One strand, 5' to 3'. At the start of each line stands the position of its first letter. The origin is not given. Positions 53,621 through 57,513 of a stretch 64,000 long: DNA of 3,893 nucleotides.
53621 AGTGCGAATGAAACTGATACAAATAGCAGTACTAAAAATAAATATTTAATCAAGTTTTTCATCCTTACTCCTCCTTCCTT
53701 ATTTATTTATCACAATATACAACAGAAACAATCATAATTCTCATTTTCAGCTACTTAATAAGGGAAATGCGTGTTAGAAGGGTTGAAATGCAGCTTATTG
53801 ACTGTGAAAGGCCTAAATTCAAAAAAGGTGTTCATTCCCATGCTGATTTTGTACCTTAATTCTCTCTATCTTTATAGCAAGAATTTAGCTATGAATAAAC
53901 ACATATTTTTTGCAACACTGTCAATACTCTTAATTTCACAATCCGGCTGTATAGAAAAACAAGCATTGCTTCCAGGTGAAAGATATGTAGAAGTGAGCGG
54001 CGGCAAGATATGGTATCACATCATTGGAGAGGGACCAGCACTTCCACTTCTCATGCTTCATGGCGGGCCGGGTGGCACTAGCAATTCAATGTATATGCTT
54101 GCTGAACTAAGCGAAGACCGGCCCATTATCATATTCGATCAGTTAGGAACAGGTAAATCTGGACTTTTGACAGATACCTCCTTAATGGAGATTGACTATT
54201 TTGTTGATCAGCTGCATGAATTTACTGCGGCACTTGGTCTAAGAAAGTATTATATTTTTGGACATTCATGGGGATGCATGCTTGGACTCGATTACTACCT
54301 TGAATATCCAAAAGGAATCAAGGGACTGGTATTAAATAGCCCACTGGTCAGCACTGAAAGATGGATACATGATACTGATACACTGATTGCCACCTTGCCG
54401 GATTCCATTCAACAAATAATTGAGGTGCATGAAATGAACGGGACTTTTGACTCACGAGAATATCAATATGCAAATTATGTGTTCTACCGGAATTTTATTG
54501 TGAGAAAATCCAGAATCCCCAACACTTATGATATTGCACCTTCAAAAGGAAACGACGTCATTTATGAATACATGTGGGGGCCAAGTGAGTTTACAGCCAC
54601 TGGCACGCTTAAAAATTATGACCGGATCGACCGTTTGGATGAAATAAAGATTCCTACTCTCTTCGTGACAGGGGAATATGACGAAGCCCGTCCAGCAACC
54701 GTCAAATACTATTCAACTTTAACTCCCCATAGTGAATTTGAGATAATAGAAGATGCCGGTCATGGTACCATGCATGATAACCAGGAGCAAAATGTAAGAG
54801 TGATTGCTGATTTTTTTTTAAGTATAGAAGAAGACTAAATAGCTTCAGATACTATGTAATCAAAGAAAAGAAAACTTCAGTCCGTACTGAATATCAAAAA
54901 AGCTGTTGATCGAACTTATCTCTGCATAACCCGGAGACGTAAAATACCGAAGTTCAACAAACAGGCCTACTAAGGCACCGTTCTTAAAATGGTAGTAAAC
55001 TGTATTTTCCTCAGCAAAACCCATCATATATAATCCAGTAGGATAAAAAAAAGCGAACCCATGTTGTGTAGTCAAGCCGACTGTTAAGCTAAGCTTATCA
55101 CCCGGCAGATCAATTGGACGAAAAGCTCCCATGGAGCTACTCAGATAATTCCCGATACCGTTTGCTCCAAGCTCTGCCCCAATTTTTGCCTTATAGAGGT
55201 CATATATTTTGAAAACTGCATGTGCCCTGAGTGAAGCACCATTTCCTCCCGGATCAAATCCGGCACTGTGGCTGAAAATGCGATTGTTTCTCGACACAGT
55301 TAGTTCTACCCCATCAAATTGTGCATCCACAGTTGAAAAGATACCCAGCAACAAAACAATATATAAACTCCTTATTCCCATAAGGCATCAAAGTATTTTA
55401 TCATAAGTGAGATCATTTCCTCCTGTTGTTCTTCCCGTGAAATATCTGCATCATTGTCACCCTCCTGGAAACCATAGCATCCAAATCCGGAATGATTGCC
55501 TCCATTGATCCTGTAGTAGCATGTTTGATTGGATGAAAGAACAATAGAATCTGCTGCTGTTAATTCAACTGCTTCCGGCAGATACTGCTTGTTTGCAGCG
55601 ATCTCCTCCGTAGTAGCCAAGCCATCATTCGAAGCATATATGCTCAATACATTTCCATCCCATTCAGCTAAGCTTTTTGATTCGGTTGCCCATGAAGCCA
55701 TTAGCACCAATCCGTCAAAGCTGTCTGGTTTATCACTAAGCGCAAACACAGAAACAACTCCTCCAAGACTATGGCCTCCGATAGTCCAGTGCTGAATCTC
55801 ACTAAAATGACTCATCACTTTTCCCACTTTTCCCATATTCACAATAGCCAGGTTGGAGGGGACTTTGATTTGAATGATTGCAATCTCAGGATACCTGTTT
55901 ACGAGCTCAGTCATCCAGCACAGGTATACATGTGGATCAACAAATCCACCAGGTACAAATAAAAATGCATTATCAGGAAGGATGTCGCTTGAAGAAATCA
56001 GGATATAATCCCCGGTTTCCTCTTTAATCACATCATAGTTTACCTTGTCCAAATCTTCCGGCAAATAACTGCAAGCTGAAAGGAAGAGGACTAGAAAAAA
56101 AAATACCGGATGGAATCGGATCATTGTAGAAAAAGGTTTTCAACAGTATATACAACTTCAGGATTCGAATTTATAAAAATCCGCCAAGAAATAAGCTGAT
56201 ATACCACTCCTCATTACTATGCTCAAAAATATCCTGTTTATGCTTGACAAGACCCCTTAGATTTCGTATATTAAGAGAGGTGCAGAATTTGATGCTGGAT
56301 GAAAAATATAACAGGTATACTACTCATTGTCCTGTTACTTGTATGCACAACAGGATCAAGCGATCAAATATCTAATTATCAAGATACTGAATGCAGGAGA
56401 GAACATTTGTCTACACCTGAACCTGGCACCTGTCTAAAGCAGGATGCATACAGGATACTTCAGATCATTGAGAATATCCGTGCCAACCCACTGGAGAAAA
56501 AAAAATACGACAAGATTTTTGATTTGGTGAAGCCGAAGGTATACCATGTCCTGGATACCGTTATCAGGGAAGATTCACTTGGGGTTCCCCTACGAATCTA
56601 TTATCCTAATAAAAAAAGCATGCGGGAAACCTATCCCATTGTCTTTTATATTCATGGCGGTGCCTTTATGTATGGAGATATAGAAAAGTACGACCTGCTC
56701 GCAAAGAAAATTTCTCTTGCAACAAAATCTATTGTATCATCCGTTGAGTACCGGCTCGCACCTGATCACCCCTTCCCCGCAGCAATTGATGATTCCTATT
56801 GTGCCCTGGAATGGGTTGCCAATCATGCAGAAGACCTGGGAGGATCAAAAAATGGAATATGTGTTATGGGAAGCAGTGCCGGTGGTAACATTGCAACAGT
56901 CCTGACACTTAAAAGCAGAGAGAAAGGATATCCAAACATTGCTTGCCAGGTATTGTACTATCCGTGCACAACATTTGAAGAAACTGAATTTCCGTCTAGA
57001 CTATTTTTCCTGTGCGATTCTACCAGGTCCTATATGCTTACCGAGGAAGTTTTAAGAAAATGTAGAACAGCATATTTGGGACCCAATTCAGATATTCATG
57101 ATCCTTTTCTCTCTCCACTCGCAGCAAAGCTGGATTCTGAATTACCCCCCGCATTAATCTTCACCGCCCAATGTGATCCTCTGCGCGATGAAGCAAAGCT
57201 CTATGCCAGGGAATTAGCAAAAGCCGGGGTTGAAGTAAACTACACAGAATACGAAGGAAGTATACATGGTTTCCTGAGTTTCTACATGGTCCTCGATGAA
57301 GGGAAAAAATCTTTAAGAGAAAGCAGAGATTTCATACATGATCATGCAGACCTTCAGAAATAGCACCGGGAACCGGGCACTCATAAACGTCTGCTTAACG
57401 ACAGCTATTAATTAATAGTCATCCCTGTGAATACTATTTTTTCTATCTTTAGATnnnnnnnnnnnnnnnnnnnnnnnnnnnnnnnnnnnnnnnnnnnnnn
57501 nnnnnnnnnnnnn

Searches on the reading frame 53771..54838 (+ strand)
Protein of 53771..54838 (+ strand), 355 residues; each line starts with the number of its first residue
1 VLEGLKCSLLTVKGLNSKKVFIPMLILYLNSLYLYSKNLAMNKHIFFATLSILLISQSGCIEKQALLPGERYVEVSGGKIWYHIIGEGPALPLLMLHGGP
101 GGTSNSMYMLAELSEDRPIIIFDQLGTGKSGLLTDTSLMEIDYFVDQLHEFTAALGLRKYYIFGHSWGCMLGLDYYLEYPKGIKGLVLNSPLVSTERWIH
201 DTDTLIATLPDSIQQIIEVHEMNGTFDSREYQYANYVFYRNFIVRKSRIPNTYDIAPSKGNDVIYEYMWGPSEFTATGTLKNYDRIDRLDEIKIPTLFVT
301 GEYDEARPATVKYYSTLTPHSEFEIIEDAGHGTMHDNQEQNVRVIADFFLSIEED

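Call 98: search_protein_families(library=pfam, proteins=[window:53771-54838:+], max_evalue=0.00001)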
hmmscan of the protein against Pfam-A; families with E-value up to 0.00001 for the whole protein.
window:53771-54838:+ (355 aa): 3 families
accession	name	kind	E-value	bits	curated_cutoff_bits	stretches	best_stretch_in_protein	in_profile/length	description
PF00561.26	Abhydrolase_1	-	1.9e-31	110.1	25.8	1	92-337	2-244/245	alpha/beta hydrolase fold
PF12697.13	Abhydrolase_6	-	2.8e-13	51.5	26.3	1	93-338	1-211/217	Alpha/beta hydrolase family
PF12146.15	Hydrolase_4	-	8.7e-13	48.5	27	1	119-219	34-139/239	Serine aminopeptidase, S33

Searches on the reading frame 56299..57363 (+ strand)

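Call 98: search_protein_families(library=pfam, proteins=[window:56299-57363:+], max_evalue=0.00001)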
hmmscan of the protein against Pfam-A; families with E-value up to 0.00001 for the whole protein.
window:56299-57363:+ (354 aa): 3 families
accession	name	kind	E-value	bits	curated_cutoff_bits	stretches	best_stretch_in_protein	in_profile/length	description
PF07859.19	Abhydrolase_3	-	1.7e-64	217.9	25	1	115-326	1-209/210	alpha/beta hydrolase fold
PF20434.5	BD-FAE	-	1.1e-24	87.6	26.8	1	99-209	2-113/215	BD-FAE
PF00135.34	COesterase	-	1.5e-16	60.9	27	1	89-210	81-208/515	Carboxylesterase family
